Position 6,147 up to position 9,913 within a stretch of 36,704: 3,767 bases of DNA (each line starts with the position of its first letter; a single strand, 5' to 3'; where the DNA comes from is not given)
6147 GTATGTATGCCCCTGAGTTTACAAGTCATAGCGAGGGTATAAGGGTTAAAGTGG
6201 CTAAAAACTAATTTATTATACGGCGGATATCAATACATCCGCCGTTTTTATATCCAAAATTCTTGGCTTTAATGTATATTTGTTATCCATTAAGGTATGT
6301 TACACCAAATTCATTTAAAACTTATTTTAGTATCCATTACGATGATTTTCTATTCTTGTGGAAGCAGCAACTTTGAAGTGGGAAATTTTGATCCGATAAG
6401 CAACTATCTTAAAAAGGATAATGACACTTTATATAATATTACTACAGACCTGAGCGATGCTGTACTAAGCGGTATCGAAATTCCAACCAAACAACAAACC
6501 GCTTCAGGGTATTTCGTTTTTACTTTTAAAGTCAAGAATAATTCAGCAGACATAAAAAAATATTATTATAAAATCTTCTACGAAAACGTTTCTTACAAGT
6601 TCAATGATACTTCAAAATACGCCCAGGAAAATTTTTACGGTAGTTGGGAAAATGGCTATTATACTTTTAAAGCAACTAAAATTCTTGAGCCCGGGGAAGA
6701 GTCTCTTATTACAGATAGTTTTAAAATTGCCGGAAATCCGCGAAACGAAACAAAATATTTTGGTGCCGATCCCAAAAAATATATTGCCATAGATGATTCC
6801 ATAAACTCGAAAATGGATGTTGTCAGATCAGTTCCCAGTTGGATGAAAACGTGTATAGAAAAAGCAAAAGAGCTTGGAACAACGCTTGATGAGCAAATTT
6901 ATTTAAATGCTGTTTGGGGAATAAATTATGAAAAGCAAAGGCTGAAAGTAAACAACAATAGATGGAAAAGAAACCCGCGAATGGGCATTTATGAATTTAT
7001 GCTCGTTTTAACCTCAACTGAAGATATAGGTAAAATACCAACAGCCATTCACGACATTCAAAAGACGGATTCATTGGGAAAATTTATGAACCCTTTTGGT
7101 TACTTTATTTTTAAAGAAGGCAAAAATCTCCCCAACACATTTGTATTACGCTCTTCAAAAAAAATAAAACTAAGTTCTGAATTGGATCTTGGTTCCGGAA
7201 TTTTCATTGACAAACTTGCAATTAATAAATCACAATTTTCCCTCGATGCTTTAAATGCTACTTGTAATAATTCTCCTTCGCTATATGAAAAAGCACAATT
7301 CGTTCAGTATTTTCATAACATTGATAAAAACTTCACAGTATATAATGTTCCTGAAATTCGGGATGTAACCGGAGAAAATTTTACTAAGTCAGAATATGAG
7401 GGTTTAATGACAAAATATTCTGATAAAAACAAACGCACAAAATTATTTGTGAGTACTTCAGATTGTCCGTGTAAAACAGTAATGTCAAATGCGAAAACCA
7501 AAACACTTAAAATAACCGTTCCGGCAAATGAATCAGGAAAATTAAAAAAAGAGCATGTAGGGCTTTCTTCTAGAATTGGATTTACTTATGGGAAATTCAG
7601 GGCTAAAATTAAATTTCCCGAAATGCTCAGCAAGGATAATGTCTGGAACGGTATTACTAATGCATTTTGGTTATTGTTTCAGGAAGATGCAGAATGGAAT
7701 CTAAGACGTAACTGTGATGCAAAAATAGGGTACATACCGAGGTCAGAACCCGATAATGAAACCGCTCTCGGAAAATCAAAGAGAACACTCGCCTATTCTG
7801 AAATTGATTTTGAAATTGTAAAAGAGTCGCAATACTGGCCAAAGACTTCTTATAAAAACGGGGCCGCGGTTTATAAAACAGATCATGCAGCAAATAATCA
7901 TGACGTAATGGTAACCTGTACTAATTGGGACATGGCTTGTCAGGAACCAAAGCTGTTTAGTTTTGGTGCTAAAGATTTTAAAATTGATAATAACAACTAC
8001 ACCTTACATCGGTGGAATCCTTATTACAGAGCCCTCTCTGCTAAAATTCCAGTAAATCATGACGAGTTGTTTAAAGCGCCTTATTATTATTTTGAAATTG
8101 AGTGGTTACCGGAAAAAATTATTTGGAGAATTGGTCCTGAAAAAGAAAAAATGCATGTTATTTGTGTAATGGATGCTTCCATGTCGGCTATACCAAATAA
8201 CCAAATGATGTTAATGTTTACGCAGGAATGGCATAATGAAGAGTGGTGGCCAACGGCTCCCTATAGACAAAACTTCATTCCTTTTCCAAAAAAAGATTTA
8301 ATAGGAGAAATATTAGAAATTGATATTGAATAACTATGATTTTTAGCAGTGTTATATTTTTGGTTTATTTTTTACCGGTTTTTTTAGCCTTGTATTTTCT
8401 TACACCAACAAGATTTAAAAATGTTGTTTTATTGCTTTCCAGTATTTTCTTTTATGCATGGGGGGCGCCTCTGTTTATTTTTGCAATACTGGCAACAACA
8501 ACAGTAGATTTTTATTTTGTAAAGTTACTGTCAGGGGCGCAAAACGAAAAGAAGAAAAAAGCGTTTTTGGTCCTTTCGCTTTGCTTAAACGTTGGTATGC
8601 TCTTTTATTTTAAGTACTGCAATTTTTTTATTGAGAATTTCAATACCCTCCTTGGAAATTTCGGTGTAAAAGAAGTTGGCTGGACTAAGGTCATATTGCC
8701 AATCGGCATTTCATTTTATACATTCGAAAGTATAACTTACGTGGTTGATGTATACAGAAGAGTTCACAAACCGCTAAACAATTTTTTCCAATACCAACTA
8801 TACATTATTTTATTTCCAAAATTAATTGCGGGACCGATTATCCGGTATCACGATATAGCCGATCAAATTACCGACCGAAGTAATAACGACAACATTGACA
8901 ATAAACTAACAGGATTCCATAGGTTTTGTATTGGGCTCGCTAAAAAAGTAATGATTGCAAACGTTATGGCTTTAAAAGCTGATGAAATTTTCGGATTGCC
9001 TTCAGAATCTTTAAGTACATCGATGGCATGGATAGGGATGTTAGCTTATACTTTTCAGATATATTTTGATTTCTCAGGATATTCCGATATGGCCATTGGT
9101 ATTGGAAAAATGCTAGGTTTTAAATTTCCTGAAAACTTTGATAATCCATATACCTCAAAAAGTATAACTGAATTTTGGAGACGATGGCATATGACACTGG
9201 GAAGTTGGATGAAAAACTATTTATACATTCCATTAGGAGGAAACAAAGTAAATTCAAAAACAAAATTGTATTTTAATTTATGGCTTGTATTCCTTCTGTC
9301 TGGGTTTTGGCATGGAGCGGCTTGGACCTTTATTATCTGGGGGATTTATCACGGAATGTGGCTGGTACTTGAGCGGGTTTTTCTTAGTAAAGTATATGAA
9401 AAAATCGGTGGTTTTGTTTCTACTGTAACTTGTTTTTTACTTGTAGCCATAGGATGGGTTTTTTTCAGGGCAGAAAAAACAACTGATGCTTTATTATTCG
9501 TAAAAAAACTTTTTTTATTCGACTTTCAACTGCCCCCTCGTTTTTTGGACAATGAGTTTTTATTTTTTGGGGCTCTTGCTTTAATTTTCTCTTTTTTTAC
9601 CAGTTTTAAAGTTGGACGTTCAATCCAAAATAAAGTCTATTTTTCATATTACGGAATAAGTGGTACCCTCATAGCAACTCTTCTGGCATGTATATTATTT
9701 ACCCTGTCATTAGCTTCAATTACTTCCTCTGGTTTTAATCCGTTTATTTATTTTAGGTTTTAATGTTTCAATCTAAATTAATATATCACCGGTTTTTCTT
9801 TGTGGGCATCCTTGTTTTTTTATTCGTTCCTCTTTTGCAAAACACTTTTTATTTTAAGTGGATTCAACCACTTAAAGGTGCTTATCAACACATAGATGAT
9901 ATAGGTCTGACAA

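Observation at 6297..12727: GH16 lipoprotein + MBOAT + twin AlgJ-like genes: candidate uncharacterised glycan O-acetylation/remodelling module with no synthase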

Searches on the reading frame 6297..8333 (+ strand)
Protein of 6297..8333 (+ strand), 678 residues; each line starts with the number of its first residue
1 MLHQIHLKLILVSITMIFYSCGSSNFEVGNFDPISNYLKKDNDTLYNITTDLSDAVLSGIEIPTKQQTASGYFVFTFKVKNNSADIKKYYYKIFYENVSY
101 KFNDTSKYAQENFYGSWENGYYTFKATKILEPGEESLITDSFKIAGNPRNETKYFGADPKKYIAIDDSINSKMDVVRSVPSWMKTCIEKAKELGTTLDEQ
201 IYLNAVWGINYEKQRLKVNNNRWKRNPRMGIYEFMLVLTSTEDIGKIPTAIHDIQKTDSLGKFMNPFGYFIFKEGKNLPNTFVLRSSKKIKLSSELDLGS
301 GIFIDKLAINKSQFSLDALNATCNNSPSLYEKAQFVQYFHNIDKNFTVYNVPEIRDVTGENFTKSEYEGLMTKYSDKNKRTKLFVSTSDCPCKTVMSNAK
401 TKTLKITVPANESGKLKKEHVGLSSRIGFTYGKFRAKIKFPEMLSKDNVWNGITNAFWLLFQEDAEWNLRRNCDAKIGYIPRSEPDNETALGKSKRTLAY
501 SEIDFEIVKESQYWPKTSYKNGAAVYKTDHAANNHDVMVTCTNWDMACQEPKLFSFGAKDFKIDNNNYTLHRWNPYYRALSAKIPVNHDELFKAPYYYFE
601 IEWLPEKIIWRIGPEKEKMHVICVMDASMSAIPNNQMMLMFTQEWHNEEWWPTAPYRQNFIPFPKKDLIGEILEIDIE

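Call 3: search_protein_families(library=pfam, proteins=[window:6297-8333:+], max_evalue=1)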
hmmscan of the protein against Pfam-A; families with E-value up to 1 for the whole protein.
window:6297-8333:+ (678 aa): 1 family
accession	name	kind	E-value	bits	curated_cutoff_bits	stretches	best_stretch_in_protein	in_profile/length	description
PF00722.28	Glyco_hydro_16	-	0.00064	19.7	22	1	402-464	20-67/175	Glycosyl hydrolases family 16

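Call 4: search_protein_families(library=ncbifam, proteins=[window:6297-8333:+], max_evalue=1)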
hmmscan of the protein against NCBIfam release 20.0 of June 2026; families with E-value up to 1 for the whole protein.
window:6297-8333:+ (678 aa): 0 families

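Call 7: search_solved_structures(query=window:6297-8333:+, max_evalue=10, show_alignments=3)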
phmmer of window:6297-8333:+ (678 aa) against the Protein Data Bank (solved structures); distinct sequences matched with E-value up to 10: 0.

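Call 10: find_homologous_proteins(query=window:6297-8333:+, max_evalue=0.001)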
Query window:6297-8333:+ (678 aa): 908 proteins with E <= 0.001 among 7761 candidates; the best 120 are listed.
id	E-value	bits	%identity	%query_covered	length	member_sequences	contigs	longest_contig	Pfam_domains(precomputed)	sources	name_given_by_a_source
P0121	0.0e+0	1548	100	98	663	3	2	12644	-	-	-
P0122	0.0e+0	1244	76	98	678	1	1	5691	-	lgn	-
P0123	0.0e+0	1217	78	95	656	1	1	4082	-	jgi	-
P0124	0.0e+0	1207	75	97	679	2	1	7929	-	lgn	-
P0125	0.0e+0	1192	75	96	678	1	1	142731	-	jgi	jgi:hypothetical protein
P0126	0.0e+0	1186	73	100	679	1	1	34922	-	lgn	-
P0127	0.0e+0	1183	73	100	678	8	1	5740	-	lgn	-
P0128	0.0e+0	1145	70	98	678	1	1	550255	-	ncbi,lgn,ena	-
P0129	0.0e+0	1141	72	97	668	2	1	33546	-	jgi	jgi:hypothetical protein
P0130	0.0e+0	1127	69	98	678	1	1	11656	-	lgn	-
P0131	0.0e+0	1105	69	100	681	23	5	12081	-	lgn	-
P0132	0.0e+0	1098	69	99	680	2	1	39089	-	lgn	-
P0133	0.0e+0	1086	69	100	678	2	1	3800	-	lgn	-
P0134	0.0e+0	1082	69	100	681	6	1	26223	-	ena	-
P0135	0.0e+0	1072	68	98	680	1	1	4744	-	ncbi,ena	-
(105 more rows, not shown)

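Call 33: predict_structure(alignment_id=A1)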
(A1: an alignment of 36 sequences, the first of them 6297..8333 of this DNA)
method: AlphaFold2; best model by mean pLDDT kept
length: 678 residues; sequences in the alignment: 36
mean_pLDDT: 88.2   pTM: 0.88
mean pLDDT of the five models: 88.2, 86.7, 86.1, 85.9, 85.3
residues with pLDDT >= 90: 417; 70-90: 215; 50-70: 41; < 50: 5
segments of 3 or more residues with pLDDT < 50: 18-22
pLDDT, mean of each block of 10 residues (from residue 1): 65 53 74 88 85 89 91 96 94 95 89 84 88 96 88 84 81 94 94 89 90 83 81 96 93 91 93 91 94 96 87 85 93 92 68 93 95 92 83 95 95 87 92 95 92 81 78 82 78 84 92 91 84 93 82 89 93 81 94 94 96 95 94 91 79 88 93 96
secondary structure, 60 per line:
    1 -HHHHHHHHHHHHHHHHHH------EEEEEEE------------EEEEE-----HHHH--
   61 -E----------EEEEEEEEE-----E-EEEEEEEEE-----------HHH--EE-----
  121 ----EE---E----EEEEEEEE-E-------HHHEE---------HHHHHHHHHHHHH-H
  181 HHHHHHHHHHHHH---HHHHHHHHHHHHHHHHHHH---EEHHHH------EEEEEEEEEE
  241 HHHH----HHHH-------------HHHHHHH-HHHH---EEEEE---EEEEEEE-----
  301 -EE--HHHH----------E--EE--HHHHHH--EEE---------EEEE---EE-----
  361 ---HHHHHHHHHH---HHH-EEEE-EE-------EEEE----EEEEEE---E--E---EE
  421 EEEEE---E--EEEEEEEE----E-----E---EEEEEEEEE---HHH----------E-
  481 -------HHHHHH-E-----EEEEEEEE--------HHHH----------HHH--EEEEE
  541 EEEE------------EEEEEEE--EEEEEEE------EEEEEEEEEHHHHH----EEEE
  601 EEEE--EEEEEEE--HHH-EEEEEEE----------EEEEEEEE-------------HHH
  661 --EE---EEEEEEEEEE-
elements in order: H2-19 E26-32 E45-49 H55-58 E73-81 E89-97 E135-142 H166-178 H180-193 H197-215 H221-224 E231-240 H241-244 H249-252 H266-272 H274-277 E281-285 E289-295 H306-309 H327-332 E335-337 E347-350 H364-373 E381-384 E395-398 E403-408 E419-425 E432-439 E454-462 H488-493 E501-508 H517-520 E536-544 E557-563 E566-572 E579-587 H588-592 E597-604 E607-613 E620-626 E637-644 E668-677

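Call 35: fold_search(model_id=the predicted structure, library=pdb)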
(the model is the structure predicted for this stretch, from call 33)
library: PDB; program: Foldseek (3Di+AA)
matches with E <= 10: 1574; with E <= 0.001: 145
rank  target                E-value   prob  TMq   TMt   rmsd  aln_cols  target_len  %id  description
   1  5ocq_B                4.5e-09  1.00  0.23  0.49  14.5       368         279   11  Crystal structure of the complex of the kappa-carrageenase from Pseudoalteromonas carrageenovora with an oligotetrasac (released 2017-10-18)
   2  1gbg                  4.7e-09  1.00  0.23  0.63   6.5       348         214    9  BACILLUS LICHENIFORMIS BETA-GLUCANASE (released 1995-12-07)
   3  8ep4_A                5.3e-09  1.00  0.22  0.51  11.8       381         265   12  Structure of Bacple_01703 (released 2022-11-09)
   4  3i4i_B                5.5e-09  1.00  0.20  0.56   8.6       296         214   10  Crystal structure of a prokaryotic beta-1,3-1,4-glucanase (lichenase) derived from a mouse hindgut metagenome (released 2010-07-21)
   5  8ew1_A                6.5e-09  1.00  0.23  0.53   5.8       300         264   12  Structure of Bacple_01703-E145L (released 2023-05-10)
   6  8va4                  7.3e-09  1.00  0.20  0.49   9.0       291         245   12  Crystal structure of CapGH16_3 enzyme retrieved from capybara gut metagenome (released 2024-10-23)
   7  3wvj_B                8.1e-09  1.00  0.19  0.52   8.1       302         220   10  The crystal structure of native glycosidic hydrolase (released 2015-06-24)
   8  5ocq_A                9.6e-09  1.00  0.23  0.52  14.9       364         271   12  Crystal structure of the complex of the kappa-carrageenase from Pseudoalteromonas carrageenovora with an oligotetrasac (released 2017-10-18)
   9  3atg                  1.0e-08  1.00  0.22  0.54   6.3       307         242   11  endo-1,3-beta-glucanase from Cellulosimicrobium cellulans (released 2012-01-18)
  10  8ep4_C                1.0e-08  1.00  0.22  0.51   6.2       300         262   13  Structure of Bacple_01703 (released 2022-11-09)
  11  4bow_A                1.1e-08  1.00  0.22  0.54  10.7       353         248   13  Crystal structure of LamA_E269S from Z. galactanivorans in complex with laminaritriose and laminaritetraose (released 2013-12-18)
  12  8ew1_B                1.2e-08  1.00  0.23  0.53   5.8       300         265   12  Structure of Bacple_01703-E145L (released 2023-05-10)
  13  1mac_A                1.3e-08  1.00  0.22  0.62   6.2       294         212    9  CRYSTAL STRUCTURE AND SITE-DIRECTED MUTAGENESIS OF BACILLUS MACERANS ENDO-1,3-1,4-BETA-GLUCANASE (released 1995-02-27)
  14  2hyk                  1.4e-08  1.00  0.23  0.59   5.7       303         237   12  The crystal structure of an endo-beta-1,3-glucanase from alkaliphilic Nocardiopsis sp.strain F96 (released 2007-10-02)
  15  3wvj_A                1.4e-08  1.00  0.21  0.57   7.0       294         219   10  The crystal structure of native glycosidic hydrolase (released 2015-06-24)
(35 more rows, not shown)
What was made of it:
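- Checked: The GH16 fold is nonetheless clear from an AlphaFold2 model (pLDDT 88) whose top Foldseek PDB hits are all GH16, E about 5e-9 (calls 33, 35).
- GH16 enzymes in Bacteroidota are typically catabolic (call 35 hit list).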

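Call 45: search_solved_structures(query=A1, max_evalue=1, show_alignments=2)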
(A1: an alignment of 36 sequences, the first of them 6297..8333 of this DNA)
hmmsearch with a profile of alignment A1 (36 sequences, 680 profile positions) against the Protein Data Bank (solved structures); distinct sequences matched with E-value up to 1: 1.
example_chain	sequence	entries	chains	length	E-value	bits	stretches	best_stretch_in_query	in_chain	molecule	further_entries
4dt0_A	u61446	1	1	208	0.98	10.6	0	179-293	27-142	V-type ATP synthase subunit E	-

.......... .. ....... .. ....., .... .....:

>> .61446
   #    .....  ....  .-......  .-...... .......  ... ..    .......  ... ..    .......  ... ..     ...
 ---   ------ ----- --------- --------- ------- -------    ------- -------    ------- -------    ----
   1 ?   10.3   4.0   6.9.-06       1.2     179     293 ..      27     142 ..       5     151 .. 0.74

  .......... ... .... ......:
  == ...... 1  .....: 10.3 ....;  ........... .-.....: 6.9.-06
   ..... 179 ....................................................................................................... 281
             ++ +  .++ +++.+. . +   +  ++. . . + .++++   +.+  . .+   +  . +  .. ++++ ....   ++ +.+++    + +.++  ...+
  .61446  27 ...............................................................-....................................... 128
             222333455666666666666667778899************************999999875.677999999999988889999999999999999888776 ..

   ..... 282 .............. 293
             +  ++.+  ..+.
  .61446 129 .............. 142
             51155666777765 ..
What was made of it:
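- Pfam gives 19.7 bits against a cut-off of 22, and a family profile finds no GH16 in the PDB by sequence (calls 3, 45).
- Tried and rejected: The P1 family profile also found no GH16 (call 45), so GH16 rests on fold and motif alone.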

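Call 57: search_protein_families(library=pfam, alignment_id=A1, max_evalue=0.1)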
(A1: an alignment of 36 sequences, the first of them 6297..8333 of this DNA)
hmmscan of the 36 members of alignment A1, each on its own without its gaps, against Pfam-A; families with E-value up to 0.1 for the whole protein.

A. member 1, window:6297-8333:+ (678 aa): 1 family
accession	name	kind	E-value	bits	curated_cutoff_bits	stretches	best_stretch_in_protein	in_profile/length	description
PF00722.28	Glyco_hydro_16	-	0.00064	19.7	22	0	402-464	20-67/175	Glycosyl hydrolases family 16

B. families by the number of members that match (of 36 scanned): 9 families
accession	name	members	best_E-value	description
PF00722.28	Glyco_hydro_16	28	6.3e-06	Glycosyl hydrolases family 16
PF14052.12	Caps_assemb_Wzi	2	0.00035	Capsule assembly protein Wzi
PF06280.18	fn3_5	1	0.00081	Fn3-like domain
PF01833.30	TIG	1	0.012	IPT/TIG domain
PF14821.11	Thr_synth_N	1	0.013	Threonine synthase N terminus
PF09458.16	H_lectin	1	0.054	H-type lectin domain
PF17733.7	KPWE_dom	1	0.062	PEX14-like KPWE domain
PF22931.4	SAM_TNK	1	0.065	SAM domain-like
PF16167.10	DUF4871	1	0.083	Domain of unknown function (DUF4871)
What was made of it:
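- On Glycoside hydrolase family 16: The family profile finds no GH16 in the PDB by sequence (calls 3, 45, 57).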

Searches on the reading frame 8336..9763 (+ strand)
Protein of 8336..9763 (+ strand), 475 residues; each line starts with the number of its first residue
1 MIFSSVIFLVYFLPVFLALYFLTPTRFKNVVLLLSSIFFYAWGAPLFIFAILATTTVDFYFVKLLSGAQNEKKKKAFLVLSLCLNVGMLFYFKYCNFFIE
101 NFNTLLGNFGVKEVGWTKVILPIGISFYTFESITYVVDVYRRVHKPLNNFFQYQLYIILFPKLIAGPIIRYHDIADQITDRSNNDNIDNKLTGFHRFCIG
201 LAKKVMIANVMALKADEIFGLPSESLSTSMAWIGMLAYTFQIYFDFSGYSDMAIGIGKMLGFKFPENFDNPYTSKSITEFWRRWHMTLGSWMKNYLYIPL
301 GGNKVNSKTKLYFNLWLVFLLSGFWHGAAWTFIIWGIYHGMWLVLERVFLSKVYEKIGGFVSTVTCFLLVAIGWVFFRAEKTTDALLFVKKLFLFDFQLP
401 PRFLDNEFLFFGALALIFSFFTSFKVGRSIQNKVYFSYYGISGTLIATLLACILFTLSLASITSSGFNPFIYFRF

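Call 3: search_protein_families(library=pfam, proteins=[window:8336-9763:+], max_evalue=1)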
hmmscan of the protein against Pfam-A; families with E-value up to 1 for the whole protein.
window:8336-9763:+ (475 aa): 4 families
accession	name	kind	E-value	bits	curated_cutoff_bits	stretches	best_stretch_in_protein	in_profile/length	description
PF03062.24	MBOAT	-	1.1e-31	110.9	27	1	146-350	77-298/337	MBOAT, membrane-bound O-acyltransferase family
PF13813.11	MBOAT_2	-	1.7e-07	31.9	25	1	265-329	2-67/85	Membrane bound O-acyl transferase family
PF13179.11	DUF4006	-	0.045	14.1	22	1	432-463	4-36/64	Family of unknown function (DUF4006)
PF13268.11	DUF4059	-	0.46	11.4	25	1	360-397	13-50/72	Protein of unknown function (DUF4059)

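Call 4: search_protein_families(library=ncbifam, proteins=[window:8336-9763:+], max_evalue=1)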
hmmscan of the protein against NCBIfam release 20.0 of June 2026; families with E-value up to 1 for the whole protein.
window:8336-9763:+ (475 aa): 1 family
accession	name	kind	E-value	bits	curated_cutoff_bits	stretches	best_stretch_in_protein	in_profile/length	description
TIGR04091.1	LTA_dltB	equivalog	4.7e-50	170.9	375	1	6-373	10-372/380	D-alanyl-lipoteichoic acid biosynthesis protein DltB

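Call 76: search_solved_structures(query=window:8336-9763:+, max_evalue=0.001)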
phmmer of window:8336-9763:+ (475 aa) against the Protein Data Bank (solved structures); distinct sequences matched with E-value up to 0.001: 2.
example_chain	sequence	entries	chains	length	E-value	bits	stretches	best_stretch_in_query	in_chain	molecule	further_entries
6bug_C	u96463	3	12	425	1.8e-29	106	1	116-352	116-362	D-alanyl transfer protein DltB | Integral membrane protein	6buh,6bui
8jem_A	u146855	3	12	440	1.4e-28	103.1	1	116-352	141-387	Teichoic acid D-alanyltransferase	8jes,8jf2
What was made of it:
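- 8336..9763 (+): P2, a 475-aa AlgI/PatA-type MBOAT. PF03062 E=1e-31 (call 3); closest solved structure DltB 6bug, E=2e-29 (call 76).
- Closest known: Lipoteichoic acid decoration in Firmicutes. Same: P2's closest solved structure is DltB (call 76).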
